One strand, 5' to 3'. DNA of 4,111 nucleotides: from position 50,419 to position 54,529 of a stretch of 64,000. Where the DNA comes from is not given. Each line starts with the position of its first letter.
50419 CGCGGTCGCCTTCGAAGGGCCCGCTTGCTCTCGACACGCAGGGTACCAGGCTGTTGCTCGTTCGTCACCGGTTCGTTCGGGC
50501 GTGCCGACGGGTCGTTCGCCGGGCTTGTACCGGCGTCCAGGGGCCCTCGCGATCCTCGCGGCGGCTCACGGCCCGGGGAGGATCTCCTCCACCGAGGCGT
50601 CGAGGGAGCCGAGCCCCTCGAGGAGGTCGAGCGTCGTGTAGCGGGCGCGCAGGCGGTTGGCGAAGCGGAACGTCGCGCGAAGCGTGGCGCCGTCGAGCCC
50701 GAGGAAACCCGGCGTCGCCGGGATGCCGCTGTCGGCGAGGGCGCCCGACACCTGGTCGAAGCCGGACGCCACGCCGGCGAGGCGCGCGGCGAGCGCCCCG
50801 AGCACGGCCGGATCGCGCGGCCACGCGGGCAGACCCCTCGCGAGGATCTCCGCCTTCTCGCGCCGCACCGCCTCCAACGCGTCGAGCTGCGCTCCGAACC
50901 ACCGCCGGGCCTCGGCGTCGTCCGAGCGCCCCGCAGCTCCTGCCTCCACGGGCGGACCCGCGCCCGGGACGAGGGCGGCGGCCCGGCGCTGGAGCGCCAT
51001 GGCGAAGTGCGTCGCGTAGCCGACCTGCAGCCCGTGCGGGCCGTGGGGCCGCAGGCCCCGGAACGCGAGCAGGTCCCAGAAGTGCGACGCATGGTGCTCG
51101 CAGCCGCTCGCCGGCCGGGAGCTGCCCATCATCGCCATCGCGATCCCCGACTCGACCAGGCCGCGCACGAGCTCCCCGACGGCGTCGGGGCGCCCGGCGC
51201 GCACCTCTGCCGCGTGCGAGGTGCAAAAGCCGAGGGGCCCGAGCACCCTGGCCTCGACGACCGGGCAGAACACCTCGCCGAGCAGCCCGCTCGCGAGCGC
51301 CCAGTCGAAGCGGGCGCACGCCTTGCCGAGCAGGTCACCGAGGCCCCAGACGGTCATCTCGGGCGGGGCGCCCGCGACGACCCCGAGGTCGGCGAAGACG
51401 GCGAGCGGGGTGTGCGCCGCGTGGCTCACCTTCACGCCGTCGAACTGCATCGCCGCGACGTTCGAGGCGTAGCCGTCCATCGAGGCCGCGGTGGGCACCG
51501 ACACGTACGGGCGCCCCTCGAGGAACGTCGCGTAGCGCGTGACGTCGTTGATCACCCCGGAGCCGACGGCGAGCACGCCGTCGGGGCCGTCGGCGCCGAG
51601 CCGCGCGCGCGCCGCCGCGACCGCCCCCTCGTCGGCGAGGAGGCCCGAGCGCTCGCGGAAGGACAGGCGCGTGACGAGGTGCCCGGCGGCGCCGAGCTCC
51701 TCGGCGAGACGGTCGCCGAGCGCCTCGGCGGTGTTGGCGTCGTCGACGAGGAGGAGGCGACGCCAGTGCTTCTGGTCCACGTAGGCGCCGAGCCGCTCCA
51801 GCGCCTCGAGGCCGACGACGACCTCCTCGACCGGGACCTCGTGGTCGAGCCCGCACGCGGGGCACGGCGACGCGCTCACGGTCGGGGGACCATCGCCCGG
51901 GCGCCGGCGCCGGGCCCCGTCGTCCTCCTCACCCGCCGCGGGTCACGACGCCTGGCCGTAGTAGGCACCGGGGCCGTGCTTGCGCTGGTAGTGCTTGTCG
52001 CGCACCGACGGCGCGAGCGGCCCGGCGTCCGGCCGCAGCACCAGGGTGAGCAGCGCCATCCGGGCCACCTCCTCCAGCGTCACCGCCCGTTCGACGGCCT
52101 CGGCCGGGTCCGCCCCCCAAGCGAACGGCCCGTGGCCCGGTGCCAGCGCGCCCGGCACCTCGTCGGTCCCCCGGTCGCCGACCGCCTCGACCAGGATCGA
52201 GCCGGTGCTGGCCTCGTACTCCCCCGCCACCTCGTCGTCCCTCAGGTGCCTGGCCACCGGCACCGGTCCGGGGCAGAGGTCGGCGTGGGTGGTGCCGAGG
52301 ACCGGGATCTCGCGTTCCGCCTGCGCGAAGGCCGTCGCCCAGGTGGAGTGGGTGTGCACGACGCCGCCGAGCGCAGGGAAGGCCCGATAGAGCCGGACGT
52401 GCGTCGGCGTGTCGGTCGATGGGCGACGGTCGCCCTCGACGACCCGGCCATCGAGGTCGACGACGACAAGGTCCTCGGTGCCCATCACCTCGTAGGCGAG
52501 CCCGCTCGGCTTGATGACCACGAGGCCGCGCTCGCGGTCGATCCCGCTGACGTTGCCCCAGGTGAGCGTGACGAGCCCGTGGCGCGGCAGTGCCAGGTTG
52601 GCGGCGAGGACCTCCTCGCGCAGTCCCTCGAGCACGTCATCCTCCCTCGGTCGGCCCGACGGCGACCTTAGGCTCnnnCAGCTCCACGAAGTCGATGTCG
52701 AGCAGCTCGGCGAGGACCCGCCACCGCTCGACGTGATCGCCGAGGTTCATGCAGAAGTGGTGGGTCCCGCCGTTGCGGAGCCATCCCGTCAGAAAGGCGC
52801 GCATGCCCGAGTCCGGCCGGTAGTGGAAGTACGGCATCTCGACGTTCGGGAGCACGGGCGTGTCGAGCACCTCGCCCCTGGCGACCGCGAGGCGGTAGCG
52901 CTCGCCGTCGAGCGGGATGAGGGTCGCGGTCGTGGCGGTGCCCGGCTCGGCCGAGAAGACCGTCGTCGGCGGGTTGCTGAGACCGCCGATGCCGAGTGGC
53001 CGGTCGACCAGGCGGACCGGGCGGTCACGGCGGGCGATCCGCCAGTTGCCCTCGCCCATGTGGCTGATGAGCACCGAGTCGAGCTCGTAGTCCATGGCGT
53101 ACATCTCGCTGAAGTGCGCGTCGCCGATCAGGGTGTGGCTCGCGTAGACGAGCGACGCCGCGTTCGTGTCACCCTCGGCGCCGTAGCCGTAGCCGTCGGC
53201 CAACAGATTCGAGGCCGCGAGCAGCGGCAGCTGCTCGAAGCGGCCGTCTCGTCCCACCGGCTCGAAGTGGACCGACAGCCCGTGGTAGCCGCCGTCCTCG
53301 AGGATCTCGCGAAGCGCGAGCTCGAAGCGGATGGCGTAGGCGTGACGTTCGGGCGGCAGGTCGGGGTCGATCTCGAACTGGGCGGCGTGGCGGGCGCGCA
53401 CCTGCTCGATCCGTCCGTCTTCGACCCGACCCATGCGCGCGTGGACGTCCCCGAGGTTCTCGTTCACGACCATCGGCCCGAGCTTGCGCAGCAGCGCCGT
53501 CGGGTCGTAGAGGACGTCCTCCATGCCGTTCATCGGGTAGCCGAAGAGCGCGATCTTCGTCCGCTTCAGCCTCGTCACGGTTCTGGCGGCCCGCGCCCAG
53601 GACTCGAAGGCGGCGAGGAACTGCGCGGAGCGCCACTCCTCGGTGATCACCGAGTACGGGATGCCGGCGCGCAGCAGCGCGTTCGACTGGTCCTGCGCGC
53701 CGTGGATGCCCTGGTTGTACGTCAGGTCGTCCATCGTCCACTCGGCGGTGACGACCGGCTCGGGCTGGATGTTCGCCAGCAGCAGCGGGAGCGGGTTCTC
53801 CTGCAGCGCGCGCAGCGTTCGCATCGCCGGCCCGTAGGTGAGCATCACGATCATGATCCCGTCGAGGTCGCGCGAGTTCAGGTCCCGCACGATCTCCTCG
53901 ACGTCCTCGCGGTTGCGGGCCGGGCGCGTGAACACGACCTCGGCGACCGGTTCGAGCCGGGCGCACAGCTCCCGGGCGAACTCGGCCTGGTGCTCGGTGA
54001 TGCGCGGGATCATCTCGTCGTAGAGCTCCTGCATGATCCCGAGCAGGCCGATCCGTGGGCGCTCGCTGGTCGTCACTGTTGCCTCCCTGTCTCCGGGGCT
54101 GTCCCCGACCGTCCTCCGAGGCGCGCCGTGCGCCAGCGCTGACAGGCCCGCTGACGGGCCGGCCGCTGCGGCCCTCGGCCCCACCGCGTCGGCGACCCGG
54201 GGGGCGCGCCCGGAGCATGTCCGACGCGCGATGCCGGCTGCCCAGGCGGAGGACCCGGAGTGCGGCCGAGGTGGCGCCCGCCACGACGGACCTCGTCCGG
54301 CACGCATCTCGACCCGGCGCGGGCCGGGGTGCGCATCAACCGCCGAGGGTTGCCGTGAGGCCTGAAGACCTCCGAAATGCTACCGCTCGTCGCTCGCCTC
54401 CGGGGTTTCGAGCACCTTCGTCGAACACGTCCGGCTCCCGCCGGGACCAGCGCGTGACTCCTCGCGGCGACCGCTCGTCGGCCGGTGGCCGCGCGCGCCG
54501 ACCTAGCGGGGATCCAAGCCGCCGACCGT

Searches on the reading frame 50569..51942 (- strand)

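Call 81: search_protein_families(library=pfam, proteins=[window:50569-51942:-], max_evalue=0.00001)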
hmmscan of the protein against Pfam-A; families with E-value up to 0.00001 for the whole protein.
window:50569-51942:- (458 aa): 2 families
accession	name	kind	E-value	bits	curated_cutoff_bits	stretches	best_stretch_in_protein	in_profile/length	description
PF13685.12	Fe-ADH_2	-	3.9e-34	118.2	28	1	43-193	2-149/149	Iron-containing alcohol dehydrogenase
PF00465.25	Fe-ADH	-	7.4e-08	32.6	31.3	1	40-173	3-153/168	Iron-containing alcohol dehydrogenase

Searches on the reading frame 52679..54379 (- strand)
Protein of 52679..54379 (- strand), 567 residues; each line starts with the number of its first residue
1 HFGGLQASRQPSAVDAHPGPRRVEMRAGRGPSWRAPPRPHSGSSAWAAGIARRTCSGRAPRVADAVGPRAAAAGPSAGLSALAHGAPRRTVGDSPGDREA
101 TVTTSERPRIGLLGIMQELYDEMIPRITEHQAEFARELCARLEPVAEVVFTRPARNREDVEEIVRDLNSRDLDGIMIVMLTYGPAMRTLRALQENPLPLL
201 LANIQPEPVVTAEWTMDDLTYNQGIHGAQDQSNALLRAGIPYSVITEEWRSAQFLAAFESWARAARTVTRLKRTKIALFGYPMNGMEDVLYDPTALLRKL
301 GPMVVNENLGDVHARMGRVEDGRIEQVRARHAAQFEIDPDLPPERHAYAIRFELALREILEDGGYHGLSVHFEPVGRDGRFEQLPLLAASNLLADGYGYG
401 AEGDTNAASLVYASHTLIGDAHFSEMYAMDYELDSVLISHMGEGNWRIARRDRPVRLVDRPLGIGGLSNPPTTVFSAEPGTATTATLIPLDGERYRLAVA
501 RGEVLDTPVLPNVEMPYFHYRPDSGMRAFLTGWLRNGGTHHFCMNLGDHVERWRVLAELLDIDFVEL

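Call 81: search_protein_families(library=pfam, proteins=[window:52679-54379:-], max_evalue=0.00001)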
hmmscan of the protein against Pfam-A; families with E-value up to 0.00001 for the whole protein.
window:52679-54379:- (567 aa): 3 families
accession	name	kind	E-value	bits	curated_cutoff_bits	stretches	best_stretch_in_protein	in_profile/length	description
PF11762.14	Arabinose_Iso_C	-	2e-34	118.9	25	1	421-563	2-144/144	L-arabinose isomerase C-terminal domain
PF24856.1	AraA_central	-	3.3e-17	63.7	24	1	298-414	24-142/148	L-arabinose isomerase central domain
PF02610.21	AraA_N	-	1.3e-11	45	24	1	117-269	10-165/168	L-arabinose isomerase N-terminal domain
